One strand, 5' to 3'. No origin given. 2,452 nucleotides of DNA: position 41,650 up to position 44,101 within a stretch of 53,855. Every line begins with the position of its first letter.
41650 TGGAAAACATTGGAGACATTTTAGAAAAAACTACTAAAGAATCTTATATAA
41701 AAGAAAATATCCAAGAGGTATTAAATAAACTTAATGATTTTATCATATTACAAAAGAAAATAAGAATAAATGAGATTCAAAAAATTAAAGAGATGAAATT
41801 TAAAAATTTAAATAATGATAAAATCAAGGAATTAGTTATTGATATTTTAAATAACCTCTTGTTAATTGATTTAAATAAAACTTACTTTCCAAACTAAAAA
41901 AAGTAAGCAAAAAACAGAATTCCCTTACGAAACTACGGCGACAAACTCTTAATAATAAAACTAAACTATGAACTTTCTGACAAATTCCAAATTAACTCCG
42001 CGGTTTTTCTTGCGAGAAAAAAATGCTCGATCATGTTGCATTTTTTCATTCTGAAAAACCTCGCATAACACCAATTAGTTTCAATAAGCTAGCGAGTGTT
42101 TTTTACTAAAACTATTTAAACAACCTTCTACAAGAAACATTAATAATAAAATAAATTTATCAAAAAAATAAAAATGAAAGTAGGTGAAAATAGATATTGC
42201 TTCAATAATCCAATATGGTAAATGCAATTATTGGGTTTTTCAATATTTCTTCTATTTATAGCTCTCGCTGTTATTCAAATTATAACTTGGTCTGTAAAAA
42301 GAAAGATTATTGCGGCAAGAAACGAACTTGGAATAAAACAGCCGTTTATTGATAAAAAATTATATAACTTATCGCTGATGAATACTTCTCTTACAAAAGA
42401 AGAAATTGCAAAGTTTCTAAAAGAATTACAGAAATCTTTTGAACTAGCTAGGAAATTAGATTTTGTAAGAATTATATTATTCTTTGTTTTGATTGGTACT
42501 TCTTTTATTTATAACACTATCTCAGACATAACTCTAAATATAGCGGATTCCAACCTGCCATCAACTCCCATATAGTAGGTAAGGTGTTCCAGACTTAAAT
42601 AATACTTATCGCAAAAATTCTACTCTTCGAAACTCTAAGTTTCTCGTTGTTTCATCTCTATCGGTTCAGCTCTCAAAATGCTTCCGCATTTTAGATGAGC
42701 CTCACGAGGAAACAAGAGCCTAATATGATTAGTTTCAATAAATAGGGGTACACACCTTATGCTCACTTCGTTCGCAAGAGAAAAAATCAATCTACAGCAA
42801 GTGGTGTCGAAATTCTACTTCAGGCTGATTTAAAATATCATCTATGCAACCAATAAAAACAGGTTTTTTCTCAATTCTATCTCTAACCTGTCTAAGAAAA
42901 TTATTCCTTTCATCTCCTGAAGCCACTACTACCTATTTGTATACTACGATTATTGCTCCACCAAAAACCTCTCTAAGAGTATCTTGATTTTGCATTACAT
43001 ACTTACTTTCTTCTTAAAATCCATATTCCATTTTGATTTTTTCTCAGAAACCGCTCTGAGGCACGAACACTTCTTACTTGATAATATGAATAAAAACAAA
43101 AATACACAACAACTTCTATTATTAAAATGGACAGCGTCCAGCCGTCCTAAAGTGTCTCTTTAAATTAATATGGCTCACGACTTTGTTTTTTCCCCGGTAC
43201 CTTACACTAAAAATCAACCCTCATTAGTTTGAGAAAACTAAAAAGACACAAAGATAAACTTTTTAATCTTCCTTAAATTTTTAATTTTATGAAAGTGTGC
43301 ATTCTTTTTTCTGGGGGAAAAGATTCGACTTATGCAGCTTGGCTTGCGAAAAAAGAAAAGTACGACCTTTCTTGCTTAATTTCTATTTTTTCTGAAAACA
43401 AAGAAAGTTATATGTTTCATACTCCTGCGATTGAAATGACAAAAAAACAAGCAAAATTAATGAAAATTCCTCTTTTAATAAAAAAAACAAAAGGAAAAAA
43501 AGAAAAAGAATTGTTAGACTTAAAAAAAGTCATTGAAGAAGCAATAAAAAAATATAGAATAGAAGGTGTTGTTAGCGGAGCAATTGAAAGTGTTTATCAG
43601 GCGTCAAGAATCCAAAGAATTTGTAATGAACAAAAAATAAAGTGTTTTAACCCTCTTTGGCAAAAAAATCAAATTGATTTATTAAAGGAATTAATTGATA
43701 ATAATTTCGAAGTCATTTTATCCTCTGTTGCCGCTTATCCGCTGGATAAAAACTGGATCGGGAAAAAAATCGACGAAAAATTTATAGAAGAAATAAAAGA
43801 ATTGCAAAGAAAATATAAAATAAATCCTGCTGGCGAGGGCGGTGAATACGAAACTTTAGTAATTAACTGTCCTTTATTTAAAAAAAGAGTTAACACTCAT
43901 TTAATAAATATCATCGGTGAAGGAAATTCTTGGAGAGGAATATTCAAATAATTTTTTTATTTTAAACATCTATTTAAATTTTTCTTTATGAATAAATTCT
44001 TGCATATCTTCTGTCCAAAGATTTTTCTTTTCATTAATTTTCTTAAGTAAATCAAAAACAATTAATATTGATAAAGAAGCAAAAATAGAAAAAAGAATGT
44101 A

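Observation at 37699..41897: Compositionally distinct four-gene cassette with a divergent AbrB-PhoU regulator: candidate undescribed system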

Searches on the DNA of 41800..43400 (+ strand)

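Call 99: search_rna_families(source=window, start=41800, end=43400, threshold=evalue, max_evalue=1, show_alignments=1)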
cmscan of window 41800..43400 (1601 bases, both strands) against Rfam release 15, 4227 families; matches with E-value up to 1: 0.
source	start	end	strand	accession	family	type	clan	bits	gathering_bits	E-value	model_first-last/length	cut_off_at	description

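Call 106: search_dna_similar(query=window:41900-43290:+, collection=phages, mode=distant, max_rows=5)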
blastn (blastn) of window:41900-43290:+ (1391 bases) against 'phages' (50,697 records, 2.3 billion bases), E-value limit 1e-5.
No match.

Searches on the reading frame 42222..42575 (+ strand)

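Call 95: search_protein_families(library=pfam, proteins=[window:42222-42575:+], max_evalue=0.1)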
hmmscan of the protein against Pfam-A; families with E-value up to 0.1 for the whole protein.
window:42222-42575:+ (117 aa): 1 family
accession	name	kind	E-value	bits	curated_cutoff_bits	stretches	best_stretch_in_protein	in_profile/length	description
PF18273.6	T3RM_EcoP15I_C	-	0.032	14.9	25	1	37-107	29-88/97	Type III R-M EcoP15I C-terminal domain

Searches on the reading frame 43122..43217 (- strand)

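Call 102: search_protein_families(library=pfam, proteins=[window:43122-43217:-], max_evalue=1)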
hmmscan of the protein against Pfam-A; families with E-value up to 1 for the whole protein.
window:43122-43217:- (31 aa): 1 family
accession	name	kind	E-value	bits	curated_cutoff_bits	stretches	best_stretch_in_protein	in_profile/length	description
PF23103.1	Zf-C2H2_ZNF451_5th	-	0.023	14.9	27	1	14-28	15-29/35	Fifth Zinc fingers C2H2 type, ZNF451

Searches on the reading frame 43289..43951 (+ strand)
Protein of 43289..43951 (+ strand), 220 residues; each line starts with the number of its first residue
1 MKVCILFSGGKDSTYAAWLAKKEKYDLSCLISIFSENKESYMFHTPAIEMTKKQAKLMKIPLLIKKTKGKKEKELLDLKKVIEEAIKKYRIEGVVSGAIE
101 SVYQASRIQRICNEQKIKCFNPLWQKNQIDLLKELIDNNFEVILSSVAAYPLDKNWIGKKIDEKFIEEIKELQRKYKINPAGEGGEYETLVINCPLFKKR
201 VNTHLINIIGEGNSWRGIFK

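Call 95: search_protein_families(library=pfam, proteins=[window:43289-43951:+], max_evalue=0.1)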
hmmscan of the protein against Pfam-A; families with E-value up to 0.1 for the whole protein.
window:43289-43951:+ (220 aa): 6 families
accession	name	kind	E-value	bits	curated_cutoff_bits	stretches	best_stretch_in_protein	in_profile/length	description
PF01902.24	Diphthami_syn_2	-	1.4e-68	231.2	23.2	1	1-215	1-210/219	Diphthamide synthase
PF24167.1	DUF7411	-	1.9e-06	28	28.7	1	1-43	1-42/194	Family of unknown function (DUF7411)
PF06508.19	QueC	-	0.0012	18.8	22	1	3-40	2-39/210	Queuosine biosynthesis protein QueC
PF03054.22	tRNA_Me_trans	-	0.0025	17.9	20.6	1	1-90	1-89/202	tRNA methyl transferase HUP domain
PF01171.26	ATP_bind_3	-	0.0055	16.9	27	1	3-73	2-72/182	PP-loop family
PF04900.18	Fcf1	-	0.042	14.6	21.4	1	21-66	45-91/99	Fcf1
